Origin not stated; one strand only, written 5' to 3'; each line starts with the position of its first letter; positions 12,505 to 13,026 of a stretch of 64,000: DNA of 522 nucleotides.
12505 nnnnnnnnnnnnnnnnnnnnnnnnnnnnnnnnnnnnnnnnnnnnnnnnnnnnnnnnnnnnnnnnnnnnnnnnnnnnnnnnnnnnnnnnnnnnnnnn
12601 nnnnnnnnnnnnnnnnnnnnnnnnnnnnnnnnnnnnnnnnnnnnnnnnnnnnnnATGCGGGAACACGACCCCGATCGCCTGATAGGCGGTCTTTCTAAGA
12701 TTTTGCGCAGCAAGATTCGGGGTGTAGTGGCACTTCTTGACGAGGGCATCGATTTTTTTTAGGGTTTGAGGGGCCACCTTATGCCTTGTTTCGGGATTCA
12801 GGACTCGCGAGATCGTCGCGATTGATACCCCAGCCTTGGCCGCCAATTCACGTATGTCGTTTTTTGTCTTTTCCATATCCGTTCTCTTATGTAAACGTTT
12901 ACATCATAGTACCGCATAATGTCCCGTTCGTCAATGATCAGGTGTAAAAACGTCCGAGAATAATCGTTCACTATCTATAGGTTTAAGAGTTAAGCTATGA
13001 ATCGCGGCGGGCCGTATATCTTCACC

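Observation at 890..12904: Two paralogous cassettes of a LacI repressor plus a secreted triple-repeat protein, with paralog-specific operator cores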

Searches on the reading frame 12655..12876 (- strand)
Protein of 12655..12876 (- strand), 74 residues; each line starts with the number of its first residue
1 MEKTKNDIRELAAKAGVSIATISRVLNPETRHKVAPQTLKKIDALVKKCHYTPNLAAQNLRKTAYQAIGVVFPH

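Call 88: search_solved_structures(query=window:12655-12876:-, max_evalue=0.001, show_alignments=5)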
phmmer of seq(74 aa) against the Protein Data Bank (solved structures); distinct sequences matched with E-value up to 0.001: 39.
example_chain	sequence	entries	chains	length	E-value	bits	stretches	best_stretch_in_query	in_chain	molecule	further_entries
3jvd_A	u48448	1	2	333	1.3e-07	35.5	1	4-73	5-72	Transcriptional regulators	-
2bjc_A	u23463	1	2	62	1.4e-06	32.2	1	9-61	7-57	LACTOSE OPERON REPRESSOR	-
7doa_A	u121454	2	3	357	2.1e-06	31.6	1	8-73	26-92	Catabolite repressor/activator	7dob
8jff_A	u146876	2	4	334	2.2e-06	31.6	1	9-73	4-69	Catabolite repressor/activator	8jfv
3ctp_A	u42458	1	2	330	2.7e-06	31.3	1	7-73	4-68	Periplasmic binding protein/LacI transcriptional regulator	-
7e5w_A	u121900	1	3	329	3e-06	31.2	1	8-73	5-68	Catabolite control protein A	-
1rzr_G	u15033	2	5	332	6.6e-06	30.1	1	8-73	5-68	Glucose-resistance amylase regulator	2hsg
1zvv_A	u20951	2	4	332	6.8e-06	30.1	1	8-73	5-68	Glucose-resistance amylase regulator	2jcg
7ff4_A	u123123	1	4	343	8.7e-06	29.7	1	6-72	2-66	Transcriptional regulator, LacI family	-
3oqo_A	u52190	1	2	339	9e-06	29.7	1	8-73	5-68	Catabolite control protein A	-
3oqm_A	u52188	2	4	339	9e-06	29.7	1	8-73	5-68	Catabolite control protein A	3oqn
9kpr_A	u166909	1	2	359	1.1e-05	29.4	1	5-73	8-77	Transcriptional regulator, LacI family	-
6ndi_A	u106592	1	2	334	1.5e-05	29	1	8-63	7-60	Transcriptional regulator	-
1uxc_A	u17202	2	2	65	1.8e-05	28.7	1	8-62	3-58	FRUCTOSE REPRESSOR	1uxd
3dbi_A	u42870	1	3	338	2.1e-05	28.5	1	8-72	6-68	SUGAR-BINDING TRANSCRIPTIONAL REGULATOR, LACI FAMILY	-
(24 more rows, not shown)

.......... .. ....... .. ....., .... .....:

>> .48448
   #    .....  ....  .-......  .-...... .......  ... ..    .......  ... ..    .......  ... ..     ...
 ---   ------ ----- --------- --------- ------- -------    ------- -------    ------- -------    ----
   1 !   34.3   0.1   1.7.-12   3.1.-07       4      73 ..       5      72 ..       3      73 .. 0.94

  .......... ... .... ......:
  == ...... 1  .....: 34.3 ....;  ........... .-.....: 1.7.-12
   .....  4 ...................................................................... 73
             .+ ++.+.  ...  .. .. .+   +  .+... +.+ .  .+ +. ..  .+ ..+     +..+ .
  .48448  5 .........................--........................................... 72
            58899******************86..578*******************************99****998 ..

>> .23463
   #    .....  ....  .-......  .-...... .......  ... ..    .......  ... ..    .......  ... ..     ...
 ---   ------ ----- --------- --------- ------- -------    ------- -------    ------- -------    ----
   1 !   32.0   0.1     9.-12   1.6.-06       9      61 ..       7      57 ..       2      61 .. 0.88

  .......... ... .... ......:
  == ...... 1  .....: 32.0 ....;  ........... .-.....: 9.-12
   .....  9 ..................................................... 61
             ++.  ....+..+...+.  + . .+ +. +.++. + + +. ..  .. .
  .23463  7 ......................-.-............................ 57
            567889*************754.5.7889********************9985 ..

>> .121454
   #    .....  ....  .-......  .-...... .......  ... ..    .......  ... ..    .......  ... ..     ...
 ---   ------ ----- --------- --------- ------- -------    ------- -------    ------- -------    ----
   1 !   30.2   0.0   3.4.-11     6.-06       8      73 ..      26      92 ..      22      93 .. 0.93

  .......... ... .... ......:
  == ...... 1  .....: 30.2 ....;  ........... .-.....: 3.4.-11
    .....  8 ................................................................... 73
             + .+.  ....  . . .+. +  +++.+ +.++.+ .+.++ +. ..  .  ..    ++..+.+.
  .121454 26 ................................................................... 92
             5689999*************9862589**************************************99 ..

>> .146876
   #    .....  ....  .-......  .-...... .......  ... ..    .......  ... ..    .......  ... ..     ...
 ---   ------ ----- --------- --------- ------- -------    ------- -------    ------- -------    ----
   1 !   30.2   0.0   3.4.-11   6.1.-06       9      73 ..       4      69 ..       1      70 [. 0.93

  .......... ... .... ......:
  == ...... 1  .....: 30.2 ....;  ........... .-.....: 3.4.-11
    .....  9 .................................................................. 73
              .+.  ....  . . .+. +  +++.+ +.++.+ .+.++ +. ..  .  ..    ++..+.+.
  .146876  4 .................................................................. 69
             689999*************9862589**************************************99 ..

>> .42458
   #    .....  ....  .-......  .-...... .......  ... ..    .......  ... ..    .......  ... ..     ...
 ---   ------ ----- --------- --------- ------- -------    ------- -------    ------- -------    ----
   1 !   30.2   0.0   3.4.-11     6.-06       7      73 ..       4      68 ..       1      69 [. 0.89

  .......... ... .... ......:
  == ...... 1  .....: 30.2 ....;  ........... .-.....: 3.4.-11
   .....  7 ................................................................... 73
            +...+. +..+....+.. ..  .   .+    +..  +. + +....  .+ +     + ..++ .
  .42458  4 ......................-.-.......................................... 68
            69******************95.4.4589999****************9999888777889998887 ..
